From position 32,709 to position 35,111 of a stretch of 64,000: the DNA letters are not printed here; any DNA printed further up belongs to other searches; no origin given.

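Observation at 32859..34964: Paralogous giant membrane proteins share an E-(K/R)-L-P-F-P motif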

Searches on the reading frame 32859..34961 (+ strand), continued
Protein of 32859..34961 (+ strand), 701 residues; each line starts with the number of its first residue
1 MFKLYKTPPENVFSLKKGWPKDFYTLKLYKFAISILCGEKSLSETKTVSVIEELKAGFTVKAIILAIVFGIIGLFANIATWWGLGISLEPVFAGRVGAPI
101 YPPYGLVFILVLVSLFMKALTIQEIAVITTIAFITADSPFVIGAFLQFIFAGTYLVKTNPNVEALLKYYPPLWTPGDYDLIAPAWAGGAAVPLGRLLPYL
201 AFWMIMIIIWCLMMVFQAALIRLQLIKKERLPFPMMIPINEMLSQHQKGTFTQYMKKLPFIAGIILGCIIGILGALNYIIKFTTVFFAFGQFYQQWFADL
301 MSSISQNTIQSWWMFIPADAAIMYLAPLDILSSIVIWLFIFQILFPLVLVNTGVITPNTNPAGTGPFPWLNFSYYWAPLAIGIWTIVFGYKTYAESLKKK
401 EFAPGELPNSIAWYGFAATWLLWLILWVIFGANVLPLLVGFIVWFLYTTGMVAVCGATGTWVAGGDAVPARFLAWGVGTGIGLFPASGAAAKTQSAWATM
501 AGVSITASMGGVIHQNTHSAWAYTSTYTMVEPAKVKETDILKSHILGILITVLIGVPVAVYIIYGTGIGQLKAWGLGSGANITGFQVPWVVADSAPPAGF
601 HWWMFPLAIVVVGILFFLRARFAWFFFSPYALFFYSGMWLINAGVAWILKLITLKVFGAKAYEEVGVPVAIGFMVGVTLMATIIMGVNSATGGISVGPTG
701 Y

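Call 87: search_protein_families(library=pfam, proteins=[window:32982-34961:+], max_evalue=1)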
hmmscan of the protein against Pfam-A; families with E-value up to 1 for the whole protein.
window:32982-34961:+ (660 aa): 1 family
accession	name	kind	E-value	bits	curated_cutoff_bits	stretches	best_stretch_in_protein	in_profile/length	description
PF20581.3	DUF6785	-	3.5e-14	52.6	25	1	64-526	42-498/498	Family of unknown function (DUF6785)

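Call 88: find_encoding_contigs(protein=P0120, flank=8000, max_places=2)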
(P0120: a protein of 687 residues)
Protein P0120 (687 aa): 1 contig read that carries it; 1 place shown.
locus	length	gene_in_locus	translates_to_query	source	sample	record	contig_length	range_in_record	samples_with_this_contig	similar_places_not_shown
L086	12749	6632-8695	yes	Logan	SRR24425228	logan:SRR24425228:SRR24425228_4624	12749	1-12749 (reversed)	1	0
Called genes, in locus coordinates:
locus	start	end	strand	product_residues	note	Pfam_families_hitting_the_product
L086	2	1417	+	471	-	?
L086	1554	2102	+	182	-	PF07385:Lyx_isomer (weak)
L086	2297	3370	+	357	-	PF08240:ADH_N, PF16912:Glu_dehyd_C, PF00107:ADH_zinc_N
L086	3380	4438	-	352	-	PF08240:ADH_N, PF16912:Glu_dehyd_C, PF00107:ADH_zinc_N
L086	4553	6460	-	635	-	-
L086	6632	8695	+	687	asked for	PF20581:DUF6785, PF03169:OPT (faint), PF20580: (weak)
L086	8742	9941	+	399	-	PF11139:SfLAP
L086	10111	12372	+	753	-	PF22842:Pel9A-like_beta_helix, PF21231:GH141_M (weak), PF05048:NosD (faint), PF13229:Beta_helix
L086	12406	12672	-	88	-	-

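Call 89: find_encoding_contigs(protein=P0200, flank=8000, max_places=2)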
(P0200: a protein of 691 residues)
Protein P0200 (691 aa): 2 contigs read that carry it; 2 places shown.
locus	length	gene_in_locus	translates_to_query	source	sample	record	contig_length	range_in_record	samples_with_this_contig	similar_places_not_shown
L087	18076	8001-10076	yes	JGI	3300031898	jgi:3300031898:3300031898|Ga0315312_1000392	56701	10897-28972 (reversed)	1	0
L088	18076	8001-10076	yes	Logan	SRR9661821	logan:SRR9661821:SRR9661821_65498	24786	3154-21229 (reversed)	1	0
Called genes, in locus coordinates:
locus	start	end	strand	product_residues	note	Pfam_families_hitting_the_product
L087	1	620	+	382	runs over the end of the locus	PF12256:TcdB_toxin_midN (faint), PF01839:FG-GAP (weak), PF13517:FG-GAP_3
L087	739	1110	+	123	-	PF05899:Cupin_3 (weak), PF07883:Cupin_2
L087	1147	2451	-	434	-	PF01408:GFO_IDH_MocA (faint), PF03447:NAD_binding_3 (weak), PF08666:SAF (faint), PF21135:DRL_cat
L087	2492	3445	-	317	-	PF02779:Transket_pyr, PF02780:Transketolase_C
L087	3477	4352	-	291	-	PF13292:DXP_synthase_N, PF00456:Transketolase_N, PF00676:E1_dh (weak)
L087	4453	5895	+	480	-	PF04587:ADP_PFK_GK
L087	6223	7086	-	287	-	PF01182:Glucosamine_iso (faint)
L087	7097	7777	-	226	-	PF00923:TAL_FSA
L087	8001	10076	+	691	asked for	PF20581:DUF6785, PF20580: (weak)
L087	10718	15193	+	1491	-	PF02225:PA (weak), PF04389:Peptidase_M28, PF02687:FtsX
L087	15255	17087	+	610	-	PF03169:OPT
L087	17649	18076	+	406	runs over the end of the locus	PF01208:URO-D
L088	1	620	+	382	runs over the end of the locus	PF12256:TcdB_toxin_midN (faint), PF01839:FG-GAP (weak), PF13517:FG-GAP_3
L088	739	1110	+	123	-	PF05899:Cupin_3 (weak), PF07883:Cupin_2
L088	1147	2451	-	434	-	PF01408:GFO_IDH_MocA (faint), PF03447:NAD_binding_3 (weak), PF08666:SAF (faint), PF21135:DRL_cat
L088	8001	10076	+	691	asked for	PF20581:DUF6785, PF20580: (weak)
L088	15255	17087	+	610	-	PF03169:OPT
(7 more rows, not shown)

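Call 90: find_encoding_contigs(protein=P0095, flank=8000, max_places=2)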
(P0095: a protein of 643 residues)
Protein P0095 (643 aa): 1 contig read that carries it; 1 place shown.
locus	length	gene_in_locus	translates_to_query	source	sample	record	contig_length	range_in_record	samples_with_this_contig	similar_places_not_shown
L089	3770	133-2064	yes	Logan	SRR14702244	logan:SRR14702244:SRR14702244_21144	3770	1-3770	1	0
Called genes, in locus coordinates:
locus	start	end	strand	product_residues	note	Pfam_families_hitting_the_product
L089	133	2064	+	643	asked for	PF20581:DUF6785, PF20580:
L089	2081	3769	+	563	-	?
